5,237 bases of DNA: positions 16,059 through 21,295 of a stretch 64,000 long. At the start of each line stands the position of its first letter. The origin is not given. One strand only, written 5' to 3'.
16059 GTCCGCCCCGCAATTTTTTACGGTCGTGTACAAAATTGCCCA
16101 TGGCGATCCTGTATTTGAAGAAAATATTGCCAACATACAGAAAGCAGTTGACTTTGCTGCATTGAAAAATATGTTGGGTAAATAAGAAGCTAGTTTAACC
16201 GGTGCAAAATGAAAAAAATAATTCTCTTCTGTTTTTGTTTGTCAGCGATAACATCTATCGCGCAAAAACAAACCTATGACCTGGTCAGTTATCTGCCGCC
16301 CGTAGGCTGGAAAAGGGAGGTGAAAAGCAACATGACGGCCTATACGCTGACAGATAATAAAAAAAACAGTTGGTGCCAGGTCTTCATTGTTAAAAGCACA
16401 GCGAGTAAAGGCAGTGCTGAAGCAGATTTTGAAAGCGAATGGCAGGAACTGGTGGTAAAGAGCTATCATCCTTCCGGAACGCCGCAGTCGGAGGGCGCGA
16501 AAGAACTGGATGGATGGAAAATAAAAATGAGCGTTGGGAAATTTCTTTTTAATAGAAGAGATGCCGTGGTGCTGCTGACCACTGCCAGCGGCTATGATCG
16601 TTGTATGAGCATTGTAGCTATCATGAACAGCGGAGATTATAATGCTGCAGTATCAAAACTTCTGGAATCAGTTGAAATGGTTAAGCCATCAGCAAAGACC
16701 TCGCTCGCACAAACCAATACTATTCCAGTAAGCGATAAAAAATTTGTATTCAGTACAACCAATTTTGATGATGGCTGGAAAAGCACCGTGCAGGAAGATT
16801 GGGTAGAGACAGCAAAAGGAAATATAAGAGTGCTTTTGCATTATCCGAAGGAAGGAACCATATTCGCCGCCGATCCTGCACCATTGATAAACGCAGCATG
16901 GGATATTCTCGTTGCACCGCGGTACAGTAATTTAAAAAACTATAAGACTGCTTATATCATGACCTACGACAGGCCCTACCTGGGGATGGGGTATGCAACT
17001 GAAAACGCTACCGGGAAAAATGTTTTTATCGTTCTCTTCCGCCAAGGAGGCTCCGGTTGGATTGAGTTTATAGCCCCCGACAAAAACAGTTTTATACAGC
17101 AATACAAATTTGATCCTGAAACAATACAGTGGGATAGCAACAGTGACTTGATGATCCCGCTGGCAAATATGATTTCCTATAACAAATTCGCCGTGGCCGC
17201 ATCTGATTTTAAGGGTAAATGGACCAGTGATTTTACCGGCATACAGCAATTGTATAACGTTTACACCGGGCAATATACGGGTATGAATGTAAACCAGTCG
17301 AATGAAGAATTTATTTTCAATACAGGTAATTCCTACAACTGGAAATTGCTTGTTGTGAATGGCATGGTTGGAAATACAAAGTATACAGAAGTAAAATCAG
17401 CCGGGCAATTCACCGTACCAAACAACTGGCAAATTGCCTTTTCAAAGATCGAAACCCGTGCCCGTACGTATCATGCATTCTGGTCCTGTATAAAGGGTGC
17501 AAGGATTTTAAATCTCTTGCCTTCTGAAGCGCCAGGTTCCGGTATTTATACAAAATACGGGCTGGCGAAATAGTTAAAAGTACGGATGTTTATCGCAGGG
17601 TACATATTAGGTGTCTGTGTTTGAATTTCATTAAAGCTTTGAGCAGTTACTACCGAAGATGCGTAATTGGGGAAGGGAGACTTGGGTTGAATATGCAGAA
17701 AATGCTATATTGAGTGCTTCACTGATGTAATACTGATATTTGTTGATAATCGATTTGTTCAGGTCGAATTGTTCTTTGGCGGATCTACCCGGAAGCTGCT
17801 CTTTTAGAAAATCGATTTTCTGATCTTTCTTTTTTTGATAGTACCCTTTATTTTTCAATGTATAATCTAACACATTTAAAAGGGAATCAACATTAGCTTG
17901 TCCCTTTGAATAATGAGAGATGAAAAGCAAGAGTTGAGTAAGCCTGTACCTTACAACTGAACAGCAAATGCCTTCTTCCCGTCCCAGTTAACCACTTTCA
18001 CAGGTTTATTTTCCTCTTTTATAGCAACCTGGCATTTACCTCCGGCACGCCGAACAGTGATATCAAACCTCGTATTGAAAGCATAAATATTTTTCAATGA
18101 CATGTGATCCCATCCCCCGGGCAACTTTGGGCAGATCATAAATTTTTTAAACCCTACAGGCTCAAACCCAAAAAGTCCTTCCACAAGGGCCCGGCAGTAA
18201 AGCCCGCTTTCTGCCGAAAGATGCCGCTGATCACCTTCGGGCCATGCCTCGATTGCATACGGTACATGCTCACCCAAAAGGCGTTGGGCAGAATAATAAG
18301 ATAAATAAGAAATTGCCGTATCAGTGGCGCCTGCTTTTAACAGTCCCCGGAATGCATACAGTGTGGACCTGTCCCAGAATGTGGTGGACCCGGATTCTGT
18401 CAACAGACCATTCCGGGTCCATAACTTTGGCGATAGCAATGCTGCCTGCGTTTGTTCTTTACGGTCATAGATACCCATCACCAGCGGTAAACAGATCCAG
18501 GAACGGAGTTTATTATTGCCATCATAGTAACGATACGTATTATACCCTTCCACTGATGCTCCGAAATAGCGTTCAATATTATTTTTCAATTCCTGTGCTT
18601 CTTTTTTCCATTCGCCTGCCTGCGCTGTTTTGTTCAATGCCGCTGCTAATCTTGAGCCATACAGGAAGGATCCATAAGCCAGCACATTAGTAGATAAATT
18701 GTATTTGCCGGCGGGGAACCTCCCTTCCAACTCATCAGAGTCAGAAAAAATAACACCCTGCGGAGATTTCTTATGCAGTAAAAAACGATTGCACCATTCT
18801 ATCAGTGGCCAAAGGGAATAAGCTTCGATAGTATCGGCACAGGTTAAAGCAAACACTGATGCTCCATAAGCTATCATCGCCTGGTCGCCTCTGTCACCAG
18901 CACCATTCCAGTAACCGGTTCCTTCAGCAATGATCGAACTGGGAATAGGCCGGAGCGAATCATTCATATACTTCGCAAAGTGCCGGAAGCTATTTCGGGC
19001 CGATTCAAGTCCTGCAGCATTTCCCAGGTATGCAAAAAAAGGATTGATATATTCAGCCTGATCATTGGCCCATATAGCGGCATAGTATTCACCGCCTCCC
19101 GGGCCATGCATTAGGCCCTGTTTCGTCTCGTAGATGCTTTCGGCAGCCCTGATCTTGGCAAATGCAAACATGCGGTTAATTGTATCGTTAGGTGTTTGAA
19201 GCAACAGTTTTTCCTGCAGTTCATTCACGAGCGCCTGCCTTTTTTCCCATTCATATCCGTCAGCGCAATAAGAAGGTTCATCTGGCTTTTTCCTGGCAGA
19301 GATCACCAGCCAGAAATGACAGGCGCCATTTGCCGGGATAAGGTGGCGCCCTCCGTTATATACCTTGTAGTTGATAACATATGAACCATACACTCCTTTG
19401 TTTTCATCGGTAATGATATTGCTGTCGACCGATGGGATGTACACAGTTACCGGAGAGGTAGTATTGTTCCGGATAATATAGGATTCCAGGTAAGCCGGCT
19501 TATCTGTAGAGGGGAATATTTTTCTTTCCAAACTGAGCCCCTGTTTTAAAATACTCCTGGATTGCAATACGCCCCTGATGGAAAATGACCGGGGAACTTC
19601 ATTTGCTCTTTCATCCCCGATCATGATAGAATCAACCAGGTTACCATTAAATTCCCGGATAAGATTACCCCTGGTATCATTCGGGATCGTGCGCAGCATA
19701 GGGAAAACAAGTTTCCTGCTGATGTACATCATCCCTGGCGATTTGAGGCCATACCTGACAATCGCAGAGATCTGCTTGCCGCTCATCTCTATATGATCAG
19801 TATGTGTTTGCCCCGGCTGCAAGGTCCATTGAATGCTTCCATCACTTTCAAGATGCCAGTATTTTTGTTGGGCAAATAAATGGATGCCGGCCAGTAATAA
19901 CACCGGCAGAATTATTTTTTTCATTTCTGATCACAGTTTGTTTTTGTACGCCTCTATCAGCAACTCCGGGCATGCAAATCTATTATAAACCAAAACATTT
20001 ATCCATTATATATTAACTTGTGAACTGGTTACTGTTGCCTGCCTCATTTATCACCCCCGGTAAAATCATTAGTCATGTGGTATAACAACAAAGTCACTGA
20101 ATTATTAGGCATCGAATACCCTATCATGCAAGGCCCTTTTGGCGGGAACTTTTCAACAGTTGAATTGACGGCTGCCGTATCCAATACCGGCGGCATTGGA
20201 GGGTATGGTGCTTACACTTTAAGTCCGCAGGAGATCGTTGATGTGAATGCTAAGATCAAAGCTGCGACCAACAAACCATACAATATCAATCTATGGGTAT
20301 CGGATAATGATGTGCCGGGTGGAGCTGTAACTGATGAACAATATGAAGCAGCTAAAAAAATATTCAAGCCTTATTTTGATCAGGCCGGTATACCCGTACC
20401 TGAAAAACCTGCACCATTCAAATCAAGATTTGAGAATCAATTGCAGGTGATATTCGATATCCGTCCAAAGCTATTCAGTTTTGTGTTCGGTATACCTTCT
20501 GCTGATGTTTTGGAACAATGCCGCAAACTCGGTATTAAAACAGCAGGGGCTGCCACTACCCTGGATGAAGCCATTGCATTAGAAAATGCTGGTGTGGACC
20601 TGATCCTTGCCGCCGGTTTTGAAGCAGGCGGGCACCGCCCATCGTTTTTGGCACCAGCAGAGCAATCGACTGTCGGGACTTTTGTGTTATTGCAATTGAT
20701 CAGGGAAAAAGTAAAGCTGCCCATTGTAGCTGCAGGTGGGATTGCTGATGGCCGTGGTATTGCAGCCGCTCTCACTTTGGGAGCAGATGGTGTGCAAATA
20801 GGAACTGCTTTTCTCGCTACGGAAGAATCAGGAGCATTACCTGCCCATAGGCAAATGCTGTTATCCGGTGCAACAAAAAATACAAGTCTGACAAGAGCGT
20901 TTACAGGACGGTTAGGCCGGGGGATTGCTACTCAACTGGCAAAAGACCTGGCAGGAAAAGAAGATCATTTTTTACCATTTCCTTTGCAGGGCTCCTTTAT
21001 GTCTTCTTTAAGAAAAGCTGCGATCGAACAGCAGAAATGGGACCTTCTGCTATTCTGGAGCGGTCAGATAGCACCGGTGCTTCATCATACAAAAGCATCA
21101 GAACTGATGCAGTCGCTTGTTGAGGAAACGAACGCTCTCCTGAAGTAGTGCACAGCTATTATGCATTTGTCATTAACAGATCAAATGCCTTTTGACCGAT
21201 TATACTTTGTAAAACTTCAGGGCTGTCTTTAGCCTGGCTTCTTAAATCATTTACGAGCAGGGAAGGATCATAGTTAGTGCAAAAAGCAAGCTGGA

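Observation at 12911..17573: Tight three-gene operon of exported proteins with no recognisable family, beside a dedicated TPR-kinase/LuxR pair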

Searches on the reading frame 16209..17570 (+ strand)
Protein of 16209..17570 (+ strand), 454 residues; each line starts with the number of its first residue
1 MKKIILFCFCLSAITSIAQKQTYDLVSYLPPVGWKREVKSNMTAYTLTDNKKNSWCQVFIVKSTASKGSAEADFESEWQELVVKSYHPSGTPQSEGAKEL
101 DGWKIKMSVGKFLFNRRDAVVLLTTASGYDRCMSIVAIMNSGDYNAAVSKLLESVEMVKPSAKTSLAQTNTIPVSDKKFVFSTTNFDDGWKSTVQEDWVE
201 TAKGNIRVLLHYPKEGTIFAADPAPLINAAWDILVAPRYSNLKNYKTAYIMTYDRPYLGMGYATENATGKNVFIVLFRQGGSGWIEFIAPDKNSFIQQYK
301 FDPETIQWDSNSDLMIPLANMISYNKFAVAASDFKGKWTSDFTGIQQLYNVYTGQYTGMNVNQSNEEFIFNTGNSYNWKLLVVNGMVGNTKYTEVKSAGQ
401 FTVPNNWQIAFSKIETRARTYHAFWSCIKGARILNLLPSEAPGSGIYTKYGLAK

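Call 3: search_protein_families(library=pfam, proteins=[window:16209-17570:+], max_evalue=1)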
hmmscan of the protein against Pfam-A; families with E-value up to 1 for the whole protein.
window:16209-17570:+ (454 aa): 2 families
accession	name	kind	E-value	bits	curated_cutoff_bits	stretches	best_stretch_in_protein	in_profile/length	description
PF25155.1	NTF2_YvbJ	-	0.014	16.6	25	1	323-386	20-82/123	YvbJ NTF2-like domain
PF25495.1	Peripla_BP_A-cyclase_1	-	0.18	12.2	27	1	52-82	45-75/144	Adenylate cyclase, periplasmic binding protein-like domain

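Call 4: search_protein_families(library=ncbifam, proteins=[window:16209-17570:+], max_evalue=1)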
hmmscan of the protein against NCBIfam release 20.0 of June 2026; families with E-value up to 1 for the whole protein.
window:16209-17570:+ (454 aa): 0 families

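Call 5: search_protein_families(library=padloc, proteins=[window:16209-17570:+], max_evalue=1)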
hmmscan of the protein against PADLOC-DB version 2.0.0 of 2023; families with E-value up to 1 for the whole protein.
window:16209-17570:+ (454 aa): 0 families

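Call 6: search_protein_families(library=phrogs, proteins=[window:16209-17570:+], max_evalue=1)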
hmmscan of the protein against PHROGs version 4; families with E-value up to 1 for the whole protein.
window:16209-17570:+ (454 aa): 1 family
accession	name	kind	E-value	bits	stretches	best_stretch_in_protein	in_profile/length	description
phrog_19802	-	unknown function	0.026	15.7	1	260-311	34-85/88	-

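Call 9: search_solved_structures(query=window:16209-17570:+, max_evalue=10)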
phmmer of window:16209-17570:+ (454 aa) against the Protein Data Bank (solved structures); distinct sequences matched with E-value up to 10: 0.

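Call 12: find_homologous_proteins(query=window:16209-17570:+)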
Query window:16209-17570:+ (454 aa): 1889 proteins with E <= 0.001 among 5745 candidates; the best 120 are listed.
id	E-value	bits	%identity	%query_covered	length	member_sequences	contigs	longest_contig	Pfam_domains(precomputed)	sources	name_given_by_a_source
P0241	0.0e+0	1015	97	100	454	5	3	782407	-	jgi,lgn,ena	-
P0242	2.5e-261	885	83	100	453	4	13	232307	-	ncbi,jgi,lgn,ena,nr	ncbi:MAG: hypothetical protein BGO55_16315 [Sphingobacteriales bacterium 50-39]|nr:hypothetical prot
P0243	3.3e-258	875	82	100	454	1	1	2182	-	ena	-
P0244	1.5e-257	873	82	100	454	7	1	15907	-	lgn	-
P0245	2.8e-241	819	76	100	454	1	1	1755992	-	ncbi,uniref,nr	ncbi:hypothetical protein [Sediminibacterium soli]|uniref:hypothetical protein n=1 Tax=Sediminibacte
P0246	5.6e-237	805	75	100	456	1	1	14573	-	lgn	-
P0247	2.4e-234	796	76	100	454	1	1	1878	-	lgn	-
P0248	7.8e-234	795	75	100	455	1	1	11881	-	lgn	-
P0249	2.2e-232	790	74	100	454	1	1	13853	-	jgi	jgi:hypothetical protein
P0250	3.7e-231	786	74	100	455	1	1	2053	-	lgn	-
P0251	5.0e-231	785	74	100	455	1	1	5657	-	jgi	jgi:hypothetical protein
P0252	5.2e-230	782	74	100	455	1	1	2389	-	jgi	jgi:hypothetical protein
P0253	4.0e-228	776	73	100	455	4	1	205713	-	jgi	jgi:hypothetical protein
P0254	1.5e-227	774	73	100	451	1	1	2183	-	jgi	jgi:hypothetical protein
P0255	1.8e-227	774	73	100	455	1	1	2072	-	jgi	-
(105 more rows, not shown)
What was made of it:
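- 16209..17573 (+): gC, 454 aa: signal peptide, N-domain (about 20-165) and C-region (about 180-454). It belongs to a modular accessory family. There are 1889 homologues, all unnamed (call 12).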

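Call 29: search_solved_structures(query=A4, max_evalue=10)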
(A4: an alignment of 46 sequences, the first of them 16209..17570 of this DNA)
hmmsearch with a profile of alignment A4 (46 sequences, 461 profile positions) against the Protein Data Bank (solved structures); distinct sequences matched with E-value up to 10: 0.

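Call 53: search_protein_families(library=pfam, alignment_id=A4, max_evalue=1)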
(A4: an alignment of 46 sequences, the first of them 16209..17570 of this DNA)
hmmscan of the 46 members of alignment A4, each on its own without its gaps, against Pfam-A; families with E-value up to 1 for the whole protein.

A. member 1, window:16209-17570:+ (454 aa): 2 families
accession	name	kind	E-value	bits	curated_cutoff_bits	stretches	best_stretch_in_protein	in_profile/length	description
PF25155.1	NTF2_YvbJ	-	0.014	16.6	25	1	323-386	20-82/123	YvbJ NTF2-like domain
PF25495.1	Peripla_BP_A-cyclase_1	-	0.18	12.2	27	1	52-82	45-75/144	Adenylate cyclase, periplasmic binding protein-like domain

B. families by the number of members that match (of 46 scanned): 18 families
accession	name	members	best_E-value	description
PF25155.1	NTF2_YvbJ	22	0.007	YvbJ NTF2-like domain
PF23073.1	DUF7045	6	0.019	Domain of unknown function (DUF7045)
PF22229.1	CofB_C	2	0.0018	CofB C-terminal domain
PF25495.1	Peripla_BP_A-cyclase_1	2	0.046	Adenylate cyclase, periplasmic binding protein-like domain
PF08489.16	TiaS_FLD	2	0.14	TiaS FLD domain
PF05172.20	RRM_Nup35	1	0.019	Nup53/35/40-type RNA recognition motif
PF05673.19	DUF815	1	0.028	Protein of unknown function (DUF815)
PF08139.17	LPAM_1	1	0.029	Prokaryotic membrane lipoprotein lipid attachment site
PF20411.3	DUF6697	1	0.069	Domain of unknown function (DUF6697)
PF11704.13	Folliculin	1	0.11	Vesicle coat protein involved in Golgi to plasma membrane transport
PF20913.2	ObcA_N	1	0.12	Oxalate Biosynthetic Component A, N-terminal domain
PF21423.2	AhtL-like_1st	1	0.15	Pyrogallol hydroxytransferase large subunit-like, domain 1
PF17584.7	ComS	1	0.17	Bacillus competence protein S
PF01745.22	IPT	1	0.2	Isopentenyl transferase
PF13019.12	Sde2_N_Ubi_yeast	1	0.27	Yeast Splicing regulator sde2, N-terminal ubiquitin domain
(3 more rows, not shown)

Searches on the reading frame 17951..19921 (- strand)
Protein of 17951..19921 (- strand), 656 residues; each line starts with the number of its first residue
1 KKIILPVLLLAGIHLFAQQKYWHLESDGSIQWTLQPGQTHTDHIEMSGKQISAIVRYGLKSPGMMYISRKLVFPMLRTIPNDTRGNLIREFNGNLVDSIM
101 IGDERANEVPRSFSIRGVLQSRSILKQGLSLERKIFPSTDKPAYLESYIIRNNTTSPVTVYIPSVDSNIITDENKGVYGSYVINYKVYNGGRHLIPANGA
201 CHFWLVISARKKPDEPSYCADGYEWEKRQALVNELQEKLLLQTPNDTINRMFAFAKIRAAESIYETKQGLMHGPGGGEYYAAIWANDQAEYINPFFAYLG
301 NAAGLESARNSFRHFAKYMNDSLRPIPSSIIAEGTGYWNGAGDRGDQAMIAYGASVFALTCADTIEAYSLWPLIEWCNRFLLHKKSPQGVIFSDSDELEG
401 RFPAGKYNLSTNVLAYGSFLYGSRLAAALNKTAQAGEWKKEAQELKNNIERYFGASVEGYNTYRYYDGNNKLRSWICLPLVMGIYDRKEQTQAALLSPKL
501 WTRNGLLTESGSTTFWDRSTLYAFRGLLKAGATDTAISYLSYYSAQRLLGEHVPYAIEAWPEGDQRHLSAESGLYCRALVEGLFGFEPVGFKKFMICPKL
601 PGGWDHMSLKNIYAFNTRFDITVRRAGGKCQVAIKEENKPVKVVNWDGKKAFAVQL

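Call 72: search_protein_families(library=pfam, max_evalue=0.1, proteins=[window:17951-19921:-])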
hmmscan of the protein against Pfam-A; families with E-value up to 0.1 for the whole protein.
window:17951-19921:- (656 aa): 2 families
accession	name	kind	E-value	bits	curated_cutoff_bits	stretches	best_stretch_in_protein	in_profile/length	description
PF17389.8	Bac_rhamnosid6H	-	0.011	15.5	24.5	1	420-494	180-247/339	Bacterial alpha-L-rhamnosidase 6 hairpin glycosidase domain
PF12981.12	DUF3865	-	0.079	13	31.6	0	430-465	59-94/224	Domain of Unknown Function with PDB structure (DUF3865)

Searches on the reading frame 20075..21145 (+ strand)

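Call 72: search_protein_families(library=pfam, max_evalue=0.1, proteins=[window:20075-21145:+])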
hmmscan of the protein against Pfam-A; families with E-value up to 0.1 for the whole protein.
window:20075-21145:+ (357 aa): 10 families
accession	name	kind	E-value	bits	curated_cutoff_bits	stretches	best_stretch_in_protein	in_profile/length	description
PF03060.21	NMO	-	1.7e-69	235.2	28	1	6-351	3-331/331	Nitronate monooxygenase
PF01070.24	FMN_dh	-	7.7e-06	25.6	24.9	1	199-248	256-307/350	FMN-dependent dehydrogenase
PF00478.31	IMPDH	-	2.6e-05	23.9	25.6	1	209-253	202-246/345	IMP dehydrogenase / GMP reductase domain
PF04481.18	DUF561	-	6.8e-05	22.6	21.6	1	166-249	138-220/243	Protein of unknown function (DUF561)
PF05690.20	ThiG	-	0.00044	20.1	23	1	204-250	165-211/247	Thiazole biosynthesis protein ThiG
PF00977.27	His_biosynth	-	0.0012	18.8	23.6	1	205-248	181-224/228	Histidine biosynthesis protein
PF01645.23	Glu_synthase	-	0.0022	17.7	20.4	1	163-247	218-308/369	Conserved region in glutamate synthase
PF02581.23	TMP-TENI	-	0.0041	17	27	1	160-242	102-176/180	Thiamine monophosphate synthase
PF01180.27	DHO_dh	-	0.0089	15.7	27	1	75-247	127-273/291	Dihydroorotate dehydrogenase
PF04760.21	IF2_N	-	0.011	16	25.3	1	139-167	14-42/53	Translation initiation factor IF-2, N-terminal region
